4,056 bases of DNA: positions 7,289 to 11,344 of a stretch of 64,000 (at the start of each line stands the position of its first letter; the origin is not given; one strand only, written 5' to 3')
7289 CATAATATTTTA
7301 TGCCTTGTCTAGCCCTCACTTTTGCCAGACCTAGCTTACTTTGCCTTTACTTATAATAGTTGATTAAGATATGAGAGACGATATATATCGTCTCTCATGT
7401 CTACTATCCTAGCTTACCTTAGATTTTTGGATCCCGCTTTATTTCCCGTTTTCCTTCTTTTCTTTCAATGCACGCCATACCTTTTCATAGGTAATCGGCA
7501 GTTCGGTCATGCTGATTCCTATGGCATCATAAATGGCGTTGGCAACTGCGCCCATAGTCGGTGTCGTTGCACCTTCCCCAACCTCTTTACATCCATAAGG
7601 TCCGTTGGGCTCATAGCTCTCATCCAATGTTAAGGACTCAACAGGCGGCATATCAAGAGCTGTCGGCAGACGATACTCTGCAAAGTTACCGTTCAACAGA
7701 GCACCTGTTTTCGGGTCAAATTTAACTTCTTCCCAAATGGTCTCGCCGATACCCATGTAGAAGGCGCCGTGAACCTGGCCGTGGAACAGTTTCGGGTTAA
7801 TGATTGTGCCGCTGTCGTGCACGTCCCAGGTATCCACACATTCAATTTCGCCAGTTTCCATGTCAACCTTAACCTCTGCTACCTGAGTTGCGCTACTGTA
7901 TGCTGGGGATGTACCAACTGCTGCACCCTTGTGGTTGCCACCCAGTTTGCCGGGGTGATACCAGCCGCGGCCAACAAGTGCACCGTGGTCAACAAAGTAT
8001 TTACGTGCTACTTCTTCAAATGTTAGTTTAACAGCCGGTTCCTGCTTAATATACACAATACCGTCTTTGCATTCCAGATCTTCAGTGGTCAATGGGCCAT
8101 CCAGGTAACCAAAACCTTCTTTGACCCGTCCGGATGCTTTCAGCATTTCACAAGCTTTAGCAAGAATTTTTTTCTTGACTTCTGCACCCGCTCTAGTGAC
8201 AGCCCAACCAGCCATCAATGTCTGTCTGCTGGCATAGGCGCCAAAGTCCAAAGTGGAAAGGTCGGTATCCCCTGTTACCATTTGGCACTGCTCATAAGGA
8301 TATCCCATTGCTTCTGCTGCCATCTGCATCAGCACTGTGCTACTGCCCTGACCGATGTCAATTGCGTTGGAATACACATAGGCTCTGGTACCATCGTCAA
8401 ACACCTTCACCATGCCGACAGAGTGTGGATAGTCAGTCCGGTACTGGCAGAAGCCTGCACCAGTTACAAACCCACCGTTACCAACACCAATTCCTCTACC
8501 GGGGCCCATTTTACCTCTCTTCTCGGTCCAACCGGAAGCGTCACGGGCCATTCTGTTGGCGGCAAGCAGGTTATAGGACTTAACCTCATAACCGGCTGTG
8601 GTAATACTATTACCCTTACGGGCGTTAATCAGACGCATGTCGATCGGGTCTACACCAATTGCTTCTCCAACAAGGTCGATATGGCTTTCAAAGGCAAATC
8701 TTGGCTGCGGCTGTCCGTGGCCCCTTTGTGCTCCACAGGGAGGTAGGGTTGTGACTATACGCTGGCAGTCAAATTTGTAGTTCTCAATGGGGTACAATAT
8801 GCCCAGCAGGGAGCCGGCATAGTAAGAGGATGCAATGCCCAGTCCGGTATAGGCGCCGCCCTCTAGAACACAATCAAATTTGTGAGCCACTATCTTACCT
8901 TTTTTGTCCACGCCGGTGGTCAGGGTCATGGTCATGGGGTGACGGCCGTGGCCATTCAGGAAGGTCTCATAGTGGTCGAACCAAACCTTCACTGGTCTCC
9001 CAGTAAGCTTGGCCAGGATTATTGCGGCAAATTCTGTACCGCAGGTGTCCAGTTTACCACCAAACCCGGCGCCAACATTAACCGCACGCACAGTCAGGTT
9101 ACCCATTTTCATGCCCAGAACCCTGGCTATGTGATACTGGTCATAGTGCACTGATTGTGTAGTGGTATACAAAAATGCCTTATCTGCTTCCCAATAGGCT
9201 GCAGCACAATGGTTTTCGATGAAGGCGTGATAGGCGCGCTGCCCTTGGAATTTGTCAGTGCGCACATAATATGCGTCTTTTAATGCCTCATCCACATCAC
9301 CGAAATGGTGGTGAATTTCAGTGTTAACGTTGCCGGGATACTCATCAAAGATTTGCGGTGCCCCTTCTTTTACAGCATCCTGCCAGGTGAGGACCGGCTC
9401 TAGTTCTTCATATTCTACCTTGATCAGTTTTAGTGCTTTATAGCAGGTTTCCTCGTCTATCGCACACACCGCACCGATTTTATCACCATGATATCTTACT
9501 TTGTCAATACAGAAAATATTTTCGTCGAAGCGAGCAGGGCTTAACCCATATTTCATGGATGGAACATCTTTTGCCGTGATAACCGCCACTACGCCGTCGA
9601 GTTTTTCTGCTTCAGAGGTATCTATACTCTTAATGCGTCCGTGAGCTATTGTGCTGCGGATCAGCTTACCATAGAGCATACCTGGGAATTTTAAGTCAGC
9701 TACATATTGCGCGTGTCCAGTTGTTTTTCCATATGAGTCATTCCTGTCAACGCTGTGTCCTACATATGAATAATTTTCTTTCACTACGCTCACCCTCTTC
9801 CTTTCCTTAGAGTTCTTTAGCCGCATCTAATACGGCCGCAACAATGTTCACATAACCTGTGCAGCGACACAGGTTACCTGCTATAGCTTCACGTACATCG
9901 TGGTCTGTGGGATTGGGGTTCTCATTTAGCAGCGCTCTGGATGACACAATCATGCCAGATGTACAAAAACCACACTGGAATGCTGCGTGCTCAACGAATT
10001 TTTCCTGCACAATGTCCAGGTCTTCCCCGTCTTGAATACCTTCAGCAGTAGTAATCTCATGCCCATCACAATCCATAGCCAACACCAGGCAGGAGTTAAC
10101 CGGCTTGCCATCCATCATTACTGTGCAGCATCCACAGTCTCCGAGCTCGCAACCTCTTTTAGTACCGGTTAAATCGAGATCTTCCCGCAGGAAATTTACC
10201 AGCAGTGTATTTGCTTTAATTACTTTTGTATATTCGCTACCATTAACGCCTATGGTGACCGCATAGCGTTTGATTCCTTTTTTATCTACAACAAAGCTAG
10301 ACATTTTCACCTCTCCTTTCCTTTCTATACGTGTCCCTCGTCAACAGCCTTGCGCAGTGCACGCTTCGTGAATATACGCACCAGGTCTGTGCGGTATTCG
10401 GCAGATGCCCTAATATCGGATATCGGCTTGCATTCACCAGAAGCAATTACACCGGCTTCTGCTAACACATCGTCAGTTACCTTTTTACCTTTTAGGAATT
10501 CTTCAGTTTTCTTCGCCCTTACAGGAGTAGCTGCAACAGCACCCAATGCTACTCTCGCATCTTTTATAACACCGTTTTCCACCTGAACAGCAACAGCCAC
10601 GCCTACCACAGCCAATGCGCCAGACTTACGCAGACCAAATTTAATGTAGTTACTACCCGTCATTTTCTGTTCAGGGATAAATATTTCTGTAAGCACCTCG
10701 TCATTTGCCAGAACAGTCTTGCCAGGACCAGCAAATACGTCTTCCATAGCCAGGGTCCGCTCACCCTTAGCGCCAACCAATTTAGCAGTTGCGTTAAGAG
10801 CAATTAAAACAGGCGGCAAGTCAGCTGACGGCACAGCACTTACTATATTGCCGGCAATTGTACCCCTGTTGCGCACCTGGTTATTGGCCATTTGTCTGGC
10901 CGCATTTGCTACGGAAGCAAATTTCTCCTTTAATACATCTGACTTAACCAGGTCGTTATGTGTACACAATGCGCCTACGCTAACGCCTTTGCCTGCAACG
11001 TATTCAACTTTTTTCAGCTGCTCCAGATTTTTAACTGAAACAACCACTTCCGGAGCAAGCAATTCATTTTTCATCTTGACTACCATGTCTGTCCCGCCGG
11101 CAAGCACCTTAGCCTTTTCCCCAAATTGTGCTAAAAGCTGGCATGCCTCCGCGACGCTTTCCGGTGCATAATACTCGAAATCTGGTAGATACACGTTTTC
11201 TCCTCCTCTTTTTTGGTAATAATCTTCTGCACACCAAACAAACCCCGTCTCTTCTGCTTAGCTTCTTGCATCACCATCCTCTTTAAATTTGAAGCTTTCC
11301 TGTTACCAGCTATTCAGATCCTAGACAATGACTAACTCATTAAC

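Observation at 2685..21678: Co-regulated island for activation and Mo-dependent transformation of an unknown (probably aromatic) acyl-CoA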

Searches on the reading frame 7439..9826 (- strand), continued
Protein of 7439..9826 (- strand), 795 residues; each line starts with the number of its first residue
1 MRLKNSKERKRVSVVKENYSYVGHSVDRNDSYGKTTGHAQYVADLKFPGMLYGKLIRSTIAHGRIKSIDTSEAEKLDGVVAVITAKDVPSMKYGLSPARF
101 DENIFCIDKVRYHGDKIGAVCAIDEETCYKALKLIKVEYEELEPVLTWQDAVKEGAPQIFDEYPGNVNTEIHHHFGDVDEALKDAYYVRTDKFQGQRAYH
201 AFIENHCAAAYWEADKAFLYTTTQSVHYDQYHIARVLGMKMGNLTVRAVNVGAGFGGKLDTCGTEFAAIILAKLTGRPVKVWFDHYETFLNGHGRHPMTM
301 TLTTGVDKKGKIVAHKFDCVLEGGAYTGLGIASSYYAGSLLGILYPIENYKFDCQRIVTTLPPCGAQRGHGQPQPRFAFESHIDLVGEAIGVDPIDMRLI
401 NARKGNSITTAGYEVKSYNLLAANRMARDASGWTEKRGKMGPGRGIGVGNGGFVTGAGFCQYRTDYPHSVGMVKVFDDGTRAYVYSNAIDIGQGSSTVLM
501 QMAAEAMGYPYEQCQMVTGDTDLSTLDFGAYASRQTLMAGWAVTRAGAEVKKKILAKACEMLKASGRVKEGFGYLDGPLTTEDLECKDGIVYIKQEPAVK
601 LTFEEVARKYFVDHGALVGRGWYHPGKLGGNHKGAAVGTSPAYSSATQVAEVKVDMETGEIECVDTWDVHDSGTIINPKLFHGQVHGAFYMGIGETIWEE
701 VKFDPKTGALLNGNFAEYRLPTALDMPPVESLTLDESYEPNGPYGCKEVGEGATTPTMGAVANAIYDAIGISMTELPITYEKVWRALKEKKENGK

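Call 39: find_related_loci(query=window:7439-9826:-, collection=genome_contigs, flank=10000)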
Query window:7439-9826:- (795 aa) in genome_contigs; peptide patterns used: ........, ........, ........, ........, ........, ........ (x = any residue, [..] = any of these).
102 stretches matched a pattern; 33 encode a relative of the query (tblastn E <= 1e-3); 32 distinct loci.
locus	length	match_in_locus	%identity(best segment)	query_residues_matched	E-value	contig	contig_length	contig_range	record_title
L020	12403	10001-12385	99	1-795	0e+0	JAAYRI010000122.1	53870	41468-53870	MAG: Peptococcaceae bacterium isolate AS23ysBPME_176 113447_AS23, whole genome shotgun sequence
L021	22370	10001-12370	90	2-791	0e+0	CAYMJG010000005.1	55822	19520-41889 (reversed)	MAG TPA_asm: uncultured Eubacteriales bacterium isolate SRP192927_co2_99 genome assembly, contig: NODE_527_length_55822_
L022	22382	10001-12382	89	2-795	0e+0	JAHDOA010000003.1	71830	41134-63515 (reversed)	MAG: Pelotomaculum sp. isolate SL1-B34.2 k141_340874, whole genome shotgun sequence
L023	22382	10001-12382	89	2-795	0e+0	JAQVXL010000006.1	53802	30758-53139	MAG: Desulfotomaculaceae bacterium isolate STF2_125 NODE_1163_length_53802_cov_5.240932_Sandtown_F2, whole genome shotgu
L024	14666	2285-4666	87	2-795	0e+0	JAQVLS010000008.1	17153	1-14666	MAG: Desulfotomaculaceae bacterium isolate STF1_115 NODE_8688_length_17153_cov_3.085281_Sandtown_F1, whole genome shotgu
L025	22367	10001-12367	79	1-787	0e+0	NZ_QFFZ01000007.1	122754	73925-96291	Pelotomaculum propionicicum strain MGP Pmgp_7, whole genome shotgun sequence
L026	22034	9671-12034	80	2-787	0e+0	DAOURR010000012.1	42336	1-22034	MAG TPA_asm: Pelotomaculum sp. isolate CSMAG_525 CSMAG_525_k127_19587_length_42336_cov_15.0000, whole genome shotgun seq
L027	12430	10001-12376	79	2-795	0e+0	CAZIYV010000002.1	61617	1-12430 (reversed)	MAG TPA_asm: uncultured Pelotomaculum sp. isolate SRP302447_co2_772 genome assembly, contig: NODE_1446_length_61617_cov_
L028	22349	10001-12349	78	7-787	0e+0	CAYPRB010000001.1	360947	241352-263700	MAG TPA_asm: uncultured Pelotomaculum sp. isolate SRP241341_co1_66 genome assembly, contig: NODE_11_length_360947_cov_20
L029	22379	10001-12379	79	2-791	0e+0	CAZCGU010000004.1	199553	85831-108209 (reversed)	MAG TPA_asm: uncultured Pelotomaculum sp. isolate SRP241326_co3_1 genome assembly, contig: NODE_75_length_199553_cov_12.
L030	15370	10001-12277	57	17-792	0e+0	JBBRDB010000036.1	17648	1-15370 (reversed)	MAG: Thermoleophilia bacterium isolate Co_metawrap_2432 Cmw_2432_k141_12290013_length_17648_cov_12.0000, whole genome sh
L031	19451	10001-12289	57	15-794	0e+0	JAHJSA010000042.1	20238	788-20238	MAG: Actinomycetota bacterium isolate OS_PC_MetaG.mb.176 OS_PC_MetaG.mb.176_k141_318174, whole genome shotgun sequence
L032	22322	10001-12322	57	5-794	0e+0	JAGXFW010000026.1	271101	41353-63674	MAG: Actinomycetes bacterium isolate LH_M24 k141_1241748, whole genome shotgun sequence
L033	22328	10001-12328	56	1-792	0e+0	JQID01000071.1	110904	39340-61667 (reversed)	Desulfosporosinus sp. Tol-M Desulfosporosinus_sp._Tol-M_contig_64, whole genome shotgun sequence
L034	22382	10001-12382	79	2-792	0e+0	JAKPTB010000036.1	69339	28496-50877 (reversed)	MAG: Bacillota bacterium isolate JPNA_metabat.60 k141_243422, whole genome shotgun sequence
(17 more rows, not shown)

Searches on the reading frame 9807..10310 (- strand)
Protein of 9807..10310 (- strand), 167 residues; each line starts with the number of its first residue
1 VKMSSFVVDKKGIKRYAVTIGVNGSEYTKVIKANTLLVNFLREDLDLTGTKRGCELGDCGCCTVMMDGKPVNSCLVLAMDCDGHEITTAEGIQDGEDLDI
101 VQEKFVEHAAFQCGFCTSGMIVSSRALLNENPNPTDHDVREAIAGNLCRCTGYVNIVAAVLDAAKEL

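Call 3: search_protein_families(library=pfam, proteins=[window:9807-10310:-])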
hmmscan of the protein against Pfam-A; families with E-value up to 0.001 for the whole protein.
window:9807-10310:- (167 aa): 3 families
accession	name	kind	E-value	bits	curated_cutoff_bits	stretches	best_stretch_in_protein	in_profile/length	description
PF01799.25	Fer2_2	-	1.3e-30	105.8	30.3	1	88-160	1-74/75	[2Fe-2S] binding domain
PF00111.32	Fer2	-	6.7e-05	23.2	21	1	22-73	3-54/77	2Fe-2S iron-sulfur cluster binding domain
PF13085.11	Fer2_3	-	0.0003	21.2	27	1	51-98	49-98/107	2Fe-2S iron-sulfur cluster binding domain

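Call 5: search_protein_families(library=ncbifam, proteins=[window:9807-10310:-], max_evalue=0.00001)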
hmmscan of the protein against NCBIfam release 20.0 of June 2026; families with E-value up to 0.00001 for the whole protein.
window:9807-10310:- (167 aa): 11 families
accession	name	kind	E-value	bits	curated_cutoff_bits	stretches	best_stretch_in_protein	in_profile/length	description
NF041020.1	glyceraldDH_gamma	equivalog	1.2e-58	197.3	290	1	15-167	10-162/164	glyceraldehyde dehydrogenase subunit gamma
TIGR03198.1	pucE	equivalog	1.1e-54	184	254.3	1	18-165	4-150/151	xanthine dehydrogenase subunit E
NF043084.2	XdhC_XDHase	equivalog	2e-51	173.5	217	1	18-163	3-149/151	xanthine dehydrogenase subunit XdhC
TIGR03193.1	4hydroxCoAred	equivalog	3.9e-49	166.4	257.8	1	19-164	3-148/148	4-hydroxybenzoyl-CoA reductase subunit gamma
NF045668.1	pterin_aldehy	equivalog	7.7e-48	163.2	1100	1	19-165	4-153/905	molybdopterin-dependent aldehyde oxidoreductase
NF008514.0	PRK11433.1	equivalog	3.5e-44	150.9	322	1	16-166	51-216/218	aldehyde dehydrogenase iron-sulfur subunit PaoA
TIGR03311.1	Se_dep_XDH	equivalog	3.9e-44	150.9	830.45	1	22-165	5-145/848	selenium-dependent xanthine dehydrogenase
NF007387.0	PRK09908.1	equivalog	6.8e-42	142.6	212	1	17-166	8-158/159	xanthine dehydrogenase iron sulfur-binding subunit XdhC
TIGR02963.1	xanthine_xdhA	equivalog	1.2e-38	133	467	1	31-162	15-155/468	xanthine dehydrogenase small subunit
TIGR02969.1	mam_aldehyde_ox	subfamily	3.6e-30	104.2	1912.3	1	28-160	14-157/1330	aldehyde oxidase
TIGR03313.1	Se_sel_red_Mo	hypoth_equivalog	1.3e-10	39.7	1101.9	1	56-161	37-142/951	molybdopterin-dependent oxidoreductase Mo/Fe-S-binding subunit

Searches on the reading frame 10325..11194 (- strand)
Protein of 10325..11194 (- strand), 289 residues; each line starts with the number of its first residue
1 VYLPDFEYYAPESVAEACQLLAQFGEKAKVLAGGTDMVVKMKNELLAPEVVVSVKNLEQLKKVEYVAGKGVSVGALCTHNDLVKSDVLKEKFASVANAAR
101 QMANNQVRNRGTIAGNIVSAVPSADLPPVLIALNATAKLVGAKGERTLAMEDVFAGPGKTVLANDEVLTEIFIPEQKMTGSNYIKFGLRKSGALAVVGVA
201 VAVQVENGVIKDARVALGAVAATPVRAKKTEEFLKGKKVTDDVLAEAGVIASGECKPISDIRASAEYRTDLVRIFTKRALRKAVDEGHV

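Call 3: search_protein_families(library=pfam, proteins=[window:10325-11194:-])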
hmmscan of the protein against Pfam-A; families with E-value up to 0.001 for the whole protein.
window:10325-11194:- (289 aa): 2 families
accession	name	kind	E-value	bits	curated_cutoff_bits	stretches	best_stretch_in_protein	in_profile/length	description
PF00941.27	FAD_binding_5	-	9e-52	175.8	27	1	5-175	2-169/170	FAD binding domain in molybdopterin dehydrogenase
PF03450.22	CO_deh_flav_C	-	7.4e-30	103.5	25.5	1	187-282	6-101/102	CO dehydrogenase flavoprotein C-terminal domain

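Call 5: search_protein_families(library=ncbifam, proteins=[window:10325-11194:-], max_evalue=0.00001)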
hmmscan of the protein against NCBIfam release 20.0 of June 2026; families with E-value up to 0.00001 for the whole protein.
window:10325-11194:- (289 aa): 8 families
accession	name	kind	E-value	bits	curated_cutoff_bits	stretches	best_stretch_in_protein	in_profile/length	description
NF041019.1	glyceraldDH_beta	equivalog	1.2e-75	254.4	350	1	1-282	1-279/280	glyceraldehyde dehydrogenase subunit beta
NF043083.1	XdhB_XDHase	equivalog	4e-70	236.2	310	1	7-286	6-286/289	xanthine dehydrogenase subunit XdhB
NF007427.0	PRK09971.1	equivalog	9.6e-67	225.2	287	1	7-286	6-286/292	xanthine dehydrogenase FAD-binding subunit XdhB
TIGR02963.1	xanthine_xdhA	equivalog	3e-52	177.8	467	1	8-278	195-463/468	xanthine dehydrogenase small subunit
TIGR03195.1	4hydrxCoA_B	equivalog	4.6e-34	118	404.55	2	122-280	157-316/321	4-hydroxybenzoyl-CoA reductase subunit beta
TIGR03199.1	pucC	equivalog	3.6e-27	95.3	306.05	1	11-268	1-254/264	xanthine dehydrogenase subunit C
TIGR03312.1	Se_sel_red_FAD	hypoth_equivalog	1.8e-20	73.3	241.5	1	7-269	3-236/257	molybdopterin-dependent oxidoreductase FAD-binding subunit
TIGR02969.1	mam_aldehyde_ox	subfamily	1.2e-13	49.5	1912.3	1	27-249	257-491/1330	aldehyde oxidase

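Call 15: search_solved_structures(query=window:10325-11194:-, max_evalue=1e-10, show_alignments=3)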
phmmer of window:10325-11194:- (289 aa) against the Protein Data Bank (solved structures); distinct sequences matched with E-value up to 1e-10: 37.
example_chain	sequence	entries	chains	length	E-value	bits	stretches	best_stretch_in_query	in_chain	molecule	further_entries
1ffu_C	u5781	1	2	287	2.4e-49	171.6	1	3-283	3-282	CUTM, FLAVOPROTEIN OF CARBON MONOXIDE DEHYDROGENASE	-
1ffv_C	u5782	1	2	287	9.8e-49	169.6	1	3-283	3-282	CUTM, FLAVOPROTEIN OF CARBON MONOXIDE DEHYDROGENASE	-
4zoh_B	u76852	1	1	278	1.5e-43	152.6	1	1-283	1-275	Putative oxidoreductase FAD-binding subunit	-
8uem_B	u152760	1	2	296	4.5e-42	147.7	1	5-285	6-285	Carbon monoxide dehydrogenase medium chain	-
1zxi_C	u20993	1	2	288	6.7e-39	137.3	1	5-283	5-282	Carbon monoxide dehydrogenase medium chain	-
1n5w_C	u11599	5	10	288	9.2e-39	136.9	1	5-283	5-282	Carbon monoxide dehydrogenase medium chain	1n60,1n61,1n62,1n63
7dqx_B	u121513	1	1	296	4.3e-34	121.6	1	3-285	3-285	6-hydroxypseudooxynicotine dehydrogenase complex subunit alpha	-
7dqx_E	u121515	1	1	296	4.9e-34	121.4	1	3-285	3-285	6-hydroxypseudooxynicotine dehydrogenase complex subunit alpha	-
3hrd_C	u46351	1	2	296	1.3e-33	120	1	4-274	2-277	Nicotinate dehydrogenase FAD-subunit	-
1t3q_C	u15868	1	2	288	3.6e-32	115.3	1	2-284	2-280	quinoline 2-oxidoreductase medium subunit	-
5y6q_B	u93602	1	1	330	3.5e-24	89.1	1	98-258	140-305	Aldehyde oxidase medium subunit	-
1jro_A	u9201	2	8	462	1.8e-21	80.3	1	26-283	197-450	xanthine dehydrogenase, chain A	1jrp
2w3r_A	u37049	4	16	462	1.8e-21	80.3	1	26-283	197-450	XANTHINE DEHYDROGENASE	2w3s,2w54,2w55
5g5g_B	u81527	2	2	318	3.7e-16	62.8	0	6-119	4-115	PUTATIVE XANTHINE DEHYDROGENASE YAGR MOLYBDENUM-BINDING SU SUBUNIT | Aldehyde oxidoreductase FAD-binding subunit PaoB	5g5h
1rm6_B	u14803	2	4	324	1.6e-15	60.8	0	123-227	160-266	4-hydroxybenzoyl-CoA reductase beta subunit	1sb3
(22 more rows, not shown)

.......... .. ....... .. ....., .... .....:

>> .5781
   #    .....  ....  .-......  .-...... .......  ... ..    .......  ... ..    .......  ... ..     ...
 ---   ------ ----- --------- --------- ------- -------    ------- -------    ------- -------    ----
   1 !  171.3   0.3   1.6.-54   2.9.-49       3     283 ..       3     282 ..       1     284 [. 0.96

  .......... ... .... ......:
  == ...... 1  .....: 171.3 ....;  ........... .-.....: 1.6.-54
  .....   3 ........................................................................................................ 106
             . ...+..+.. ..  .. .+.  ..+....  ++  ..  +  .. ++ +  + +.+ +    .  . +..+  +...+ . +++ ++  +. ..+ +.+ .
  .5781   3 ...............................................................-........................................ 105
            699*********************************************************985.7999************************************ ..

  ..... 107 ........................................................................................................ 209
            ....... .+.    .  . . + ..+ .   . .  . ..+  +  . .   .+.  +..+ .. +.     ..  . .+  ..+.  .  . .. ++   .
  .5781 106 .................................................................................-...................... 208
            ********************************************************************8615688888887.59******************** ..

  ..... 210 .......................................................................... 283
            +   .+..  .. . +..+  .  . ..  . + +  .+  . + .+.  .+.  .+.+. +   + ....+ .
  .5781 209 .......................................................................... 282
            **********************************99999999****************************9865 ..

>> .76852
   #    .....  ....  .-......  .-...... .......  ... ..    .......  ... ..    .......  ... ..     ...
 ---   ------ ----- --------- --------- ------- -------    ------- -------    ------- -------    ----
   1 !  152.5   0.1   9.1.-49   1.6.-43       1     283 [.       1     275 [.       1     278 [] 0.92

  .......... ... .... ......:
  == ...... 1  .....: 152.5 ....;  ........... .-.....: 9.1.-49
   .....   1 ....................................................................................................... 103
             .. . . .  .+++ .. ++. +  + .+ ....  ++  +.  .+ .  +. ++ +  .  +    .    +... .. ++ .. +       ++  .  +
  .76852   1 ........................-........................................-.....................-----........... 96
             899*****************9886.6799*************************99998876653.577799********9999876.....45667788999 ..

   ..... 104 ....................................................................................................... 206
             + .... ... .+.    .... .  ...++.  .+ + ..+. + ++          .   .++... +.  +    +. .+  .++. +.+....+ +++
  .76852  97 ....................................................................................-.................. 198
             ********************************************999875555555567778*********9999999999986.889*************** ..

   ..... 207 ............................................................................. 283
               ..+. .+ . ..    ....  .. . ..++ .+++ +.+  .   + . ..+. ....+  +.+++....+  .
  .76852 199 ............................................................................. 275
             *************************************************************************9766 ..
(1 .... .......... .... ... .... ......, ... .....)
